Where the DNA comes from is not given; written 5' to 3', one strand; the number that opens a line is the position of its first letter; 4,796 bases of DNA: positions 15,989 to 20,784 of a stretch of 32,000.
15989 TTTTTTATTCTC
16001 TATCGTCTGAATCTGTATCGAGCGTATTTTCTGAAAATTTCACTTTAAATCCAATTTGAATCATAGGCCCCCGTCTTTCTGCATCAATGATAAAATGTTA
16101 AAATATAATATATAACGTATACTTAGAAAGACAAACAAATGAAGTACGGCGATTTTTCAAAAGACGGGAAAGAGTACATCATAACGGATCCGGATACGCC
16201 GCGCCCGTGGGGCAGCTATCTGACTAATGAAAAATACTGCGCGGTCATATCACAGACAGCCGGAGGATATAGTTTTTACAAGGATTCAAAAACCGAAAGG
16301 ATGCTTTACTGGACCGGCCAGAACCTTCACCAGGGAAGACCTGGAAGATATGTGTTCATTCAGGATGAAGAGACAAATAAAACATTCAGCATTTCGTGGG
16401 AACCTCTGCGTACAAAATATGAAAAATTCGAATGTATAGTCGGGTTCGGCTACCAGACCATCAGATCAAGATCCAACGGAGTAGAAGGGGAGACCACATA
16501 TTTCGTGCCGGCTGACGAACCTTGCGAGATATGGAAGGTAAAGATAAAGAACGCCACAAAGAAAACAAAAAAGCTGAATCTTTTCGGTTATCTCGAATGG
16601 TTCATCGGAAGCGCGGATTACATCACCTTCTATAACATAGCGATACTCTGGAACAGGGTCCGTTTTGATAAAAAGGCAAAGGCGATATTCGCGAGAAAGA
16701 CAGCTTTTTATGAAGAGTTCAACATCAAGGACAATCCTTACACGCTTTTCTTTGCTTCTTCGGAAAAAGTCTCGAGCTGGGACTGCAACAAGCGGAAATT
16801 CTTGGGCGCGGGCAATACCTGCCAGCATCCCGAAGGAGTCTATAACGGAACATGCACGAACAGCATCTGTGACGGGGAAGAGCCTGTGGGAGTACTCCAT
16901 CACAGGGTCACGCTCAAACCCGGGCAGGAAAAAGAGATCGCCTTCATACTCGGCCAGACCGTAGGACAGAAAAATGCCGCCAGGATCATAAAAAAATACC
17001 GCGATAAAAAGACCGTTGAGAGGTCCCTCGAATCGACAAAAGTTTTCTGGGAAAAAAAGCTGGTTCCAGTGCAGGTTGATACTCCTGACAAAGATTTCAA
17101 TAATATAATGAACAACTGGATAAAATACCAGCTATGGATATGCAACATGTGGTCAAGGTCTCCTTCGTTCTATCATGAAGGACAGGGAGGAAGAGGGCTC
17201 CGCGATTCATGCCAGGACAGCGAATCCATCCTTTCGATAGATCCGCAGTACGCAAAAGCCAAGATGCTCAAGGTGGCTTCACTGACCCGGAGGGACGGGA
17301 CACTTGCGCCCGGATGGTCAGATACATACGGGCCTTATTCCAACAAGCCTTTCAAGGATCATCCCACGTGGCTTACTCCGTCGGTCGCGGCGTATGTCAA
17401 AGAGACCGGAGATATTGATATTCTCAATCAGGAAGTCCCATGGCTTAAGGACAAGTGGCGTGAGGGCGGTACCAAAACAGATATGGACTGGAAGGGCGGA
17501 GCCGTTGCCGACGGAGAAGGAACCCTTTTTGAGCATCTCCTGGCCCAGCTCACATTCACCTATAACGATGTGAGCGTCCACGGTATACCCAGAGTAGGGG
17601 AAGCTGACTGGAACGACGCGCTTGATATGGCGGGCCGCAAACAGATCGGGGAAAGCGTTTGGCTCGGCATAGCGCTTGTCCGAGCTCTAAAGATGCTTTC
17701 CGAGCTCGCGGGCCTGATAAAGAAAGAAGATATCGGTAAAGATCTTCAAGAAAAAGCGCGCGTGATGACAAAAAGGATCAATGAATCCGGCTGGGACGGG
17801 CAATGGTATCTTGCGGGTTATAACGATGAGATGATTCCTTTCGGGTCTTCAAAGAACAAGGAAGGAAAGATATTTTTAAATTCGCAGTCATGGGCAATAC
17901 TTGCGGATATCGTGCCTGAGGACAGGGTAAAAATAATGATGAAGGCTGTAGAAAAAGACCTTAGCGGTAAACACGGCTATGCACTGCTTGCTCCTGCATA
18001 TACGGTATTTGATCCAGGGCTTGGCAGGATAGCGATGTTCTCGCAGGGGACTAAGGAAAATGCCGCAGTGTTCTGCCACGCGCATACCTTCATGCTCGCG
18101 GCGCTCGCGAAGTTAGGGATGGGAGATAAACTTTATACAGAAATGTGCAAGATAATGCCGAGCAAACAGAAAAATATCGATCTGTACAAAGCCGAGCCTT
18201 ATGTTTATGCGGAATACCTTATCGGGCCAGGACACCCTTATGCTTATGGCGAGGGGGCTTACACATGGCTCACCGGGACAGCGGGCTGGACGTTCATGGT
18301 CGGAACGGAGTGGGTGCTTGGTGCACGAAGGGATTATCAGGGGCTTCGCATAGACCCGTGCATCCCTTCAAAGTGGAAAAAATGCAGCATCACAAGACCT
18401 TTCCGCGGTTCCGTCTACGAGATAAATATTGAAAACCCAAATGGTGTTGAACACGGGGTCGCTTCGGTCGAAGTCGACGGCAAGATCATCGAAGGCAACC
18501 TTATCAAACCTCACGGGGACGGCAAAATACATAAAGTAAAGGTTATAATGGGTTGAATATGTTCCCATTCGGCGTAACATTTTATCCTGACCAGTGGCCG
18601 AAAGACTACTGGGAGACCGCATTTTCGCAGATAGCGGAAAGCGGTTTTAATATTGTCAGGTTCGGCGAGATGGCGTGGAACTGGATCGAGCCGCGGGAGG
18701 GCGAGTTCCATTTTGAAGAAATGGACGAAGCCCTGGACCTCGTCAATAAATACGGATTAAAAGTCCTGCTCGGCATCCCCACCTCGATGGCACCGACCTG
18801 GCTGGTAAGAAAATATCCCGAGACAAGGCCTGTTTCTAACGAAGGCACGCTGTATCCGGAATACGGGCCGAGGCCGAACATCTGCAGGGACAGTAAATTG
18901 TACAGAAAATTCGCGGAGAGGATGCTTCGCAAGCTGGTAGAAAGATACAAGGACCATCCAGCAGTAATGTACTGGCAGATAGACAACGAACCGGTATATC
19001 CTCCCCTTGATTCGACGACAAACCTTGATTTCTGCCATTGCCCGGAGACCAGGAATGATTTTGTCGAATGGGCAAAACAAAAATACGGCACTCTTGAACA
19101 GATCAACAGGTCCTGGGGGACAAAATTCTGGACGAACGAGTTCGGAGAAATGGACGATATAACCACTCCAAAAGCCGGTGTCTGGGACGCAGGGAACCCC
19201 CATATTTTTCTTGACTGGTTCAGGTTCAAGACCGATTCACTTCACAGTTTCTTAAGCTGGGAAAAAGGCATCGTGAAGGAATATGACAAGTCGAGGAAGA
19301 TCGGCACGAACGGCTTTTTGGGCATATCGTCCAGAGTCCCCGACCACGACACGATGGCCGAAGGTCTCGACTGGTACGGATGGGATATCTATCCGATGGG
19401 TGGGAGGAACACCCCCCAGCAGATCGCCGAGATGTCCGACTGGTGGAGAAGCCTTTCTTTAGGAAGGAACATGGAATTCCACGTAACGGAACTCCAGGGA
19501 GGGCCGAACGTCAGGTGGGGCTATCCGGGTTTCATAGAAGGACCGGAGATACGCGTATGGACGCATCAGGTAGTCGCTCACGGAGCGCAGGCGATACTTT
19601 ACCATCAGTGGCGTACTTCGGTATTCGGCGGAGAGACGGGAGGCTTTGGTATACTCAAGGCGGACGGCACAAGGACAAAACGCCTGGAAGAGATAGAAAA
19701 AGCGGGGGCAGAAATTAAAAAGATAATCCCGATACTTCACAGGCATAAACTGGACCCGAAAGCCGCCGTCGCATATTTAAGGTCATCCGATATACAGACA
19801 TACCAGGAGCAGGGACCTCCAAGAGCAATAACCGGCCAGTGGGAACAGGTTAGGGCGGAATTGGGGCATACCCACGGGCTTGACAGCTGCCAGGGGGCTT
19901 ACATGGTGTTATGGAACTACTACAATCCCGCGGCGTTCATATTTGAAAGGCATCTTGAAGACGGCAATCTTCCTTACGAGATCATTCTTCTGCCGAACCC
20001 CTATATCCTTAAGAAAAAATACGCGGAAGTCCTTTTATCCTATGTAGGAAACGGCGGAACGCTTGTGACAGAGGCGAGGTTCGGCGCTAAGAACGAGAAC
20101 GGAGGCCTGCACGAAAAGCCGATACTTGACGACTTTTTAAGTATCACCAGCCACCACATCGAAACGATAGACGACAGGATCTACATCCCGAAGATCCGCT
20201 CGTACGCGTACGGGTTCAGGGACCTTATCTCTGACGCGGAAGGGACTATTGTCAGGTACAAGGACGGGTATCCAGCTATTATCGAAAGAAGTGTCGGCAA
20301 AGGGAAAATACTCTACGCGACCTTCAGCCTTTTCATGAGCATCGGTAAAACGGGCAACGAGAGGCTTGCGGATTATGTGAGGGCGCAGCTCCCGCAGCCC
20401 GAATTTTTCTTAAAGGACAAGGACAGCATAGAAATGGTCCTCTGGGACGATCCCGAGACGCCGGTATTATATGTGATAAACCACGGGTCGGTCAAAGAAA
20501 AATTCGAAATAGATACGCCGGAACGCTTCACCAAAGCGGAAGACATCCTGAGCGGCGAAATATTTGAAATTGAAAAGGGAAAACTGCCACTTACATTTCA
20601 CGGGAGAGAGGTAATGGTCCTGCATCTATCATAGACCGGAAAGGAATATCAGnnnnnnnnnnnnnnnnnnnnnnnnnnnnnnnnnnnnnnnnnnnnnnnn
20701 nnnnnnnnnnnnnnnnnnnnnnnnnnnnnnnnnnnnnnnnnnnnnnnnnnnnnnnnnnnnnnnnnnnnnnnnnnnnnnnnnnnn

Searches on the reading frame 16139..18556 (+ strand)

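Call 5: search_protein_families(library=pfam, proteins=[window:16139-18556:+], max_evalue=0.001)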
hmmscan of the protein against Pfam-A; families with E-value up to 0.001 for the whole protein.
window:16139-18556:+ (805 aa): 3 families
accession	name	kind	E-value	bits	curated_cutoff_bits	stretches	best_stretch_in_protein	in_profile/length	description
PF17167.11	Glyco_hydro_94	-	6.5e-98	328.6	27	1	303-728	1-420/420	Glycosyl hydrolase 94 superfamily, catalytic domain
PF06165.18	GH94_b-supersand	-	8.3e-68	229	23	1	21-272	1-251/251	Glycosyl hydrolase 94, supersandwich domain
PF03633.20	Glyco_hydro_65C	-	0.00032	20.9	22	1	734-771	6-42/62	Glycosyl hydrolase family 65, C-terminal domain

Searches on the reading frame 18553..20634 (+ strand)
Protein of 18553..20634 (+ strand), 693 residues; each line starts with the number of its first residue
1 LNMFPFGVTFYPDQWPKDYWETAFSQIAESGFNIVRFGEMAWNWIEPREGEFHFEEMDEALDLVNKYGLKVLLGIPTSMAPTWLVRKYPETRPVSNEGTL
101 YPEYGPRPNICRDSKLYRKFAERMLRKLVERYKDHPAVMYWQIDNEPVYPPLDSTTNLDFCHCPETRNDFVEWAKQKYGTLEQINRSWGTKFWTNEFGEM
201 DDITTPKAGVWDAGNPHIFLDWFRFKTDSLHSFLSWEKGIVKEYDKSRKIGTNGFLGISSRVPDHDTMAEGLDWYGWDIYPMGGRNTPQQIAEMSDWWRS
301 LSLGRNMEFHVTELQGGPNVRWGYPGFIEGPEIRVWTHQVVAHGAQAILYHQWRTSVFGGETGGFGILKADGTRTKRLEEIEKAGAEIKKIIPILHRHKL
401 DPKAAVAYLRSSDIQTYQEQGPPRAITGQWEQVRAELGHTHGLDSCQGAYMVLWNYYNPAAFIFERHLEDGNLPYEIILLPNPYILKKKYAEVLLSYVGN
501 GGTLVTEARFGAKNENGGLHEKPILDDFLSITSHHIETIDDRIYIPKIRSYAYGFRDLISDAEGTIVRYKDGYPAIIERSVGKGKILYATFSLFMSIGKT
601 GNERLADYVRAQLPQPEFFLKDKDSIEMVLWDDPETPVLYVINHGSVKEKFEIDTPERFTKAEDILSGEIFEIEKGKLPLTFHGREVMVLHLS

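Call 5: search_protein_families(library=pfam, proteins=[window:18553-20634:+], max_evalue=0.001)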
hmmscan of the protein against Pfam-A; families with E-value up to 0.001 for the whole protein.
window:18553-20634:+ (693 aa): 4 families
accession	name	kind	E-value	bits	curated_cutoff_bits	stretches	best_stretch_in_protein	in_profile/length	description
PF02449.21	Glyco_hydro_42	-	1.6e-94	317.8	21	1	10-391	2-376/376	Beta-galactosidase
PF08532.16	Glyco_hydro_42M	-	2.4e-10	40.7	25.8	1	474-591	57-186/207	Beta-galactosidase trimerisation domain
PF00150.24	Cellulase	-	4.9e-05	23.4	23.5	1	5-148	7-131/272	Cellulase (glycosyl hydrolase family 5)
PF01301.25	Glyco_hydro_35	-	0.00033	20.8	27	1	14-73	20-81/319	Glycosyl hydrolases family 35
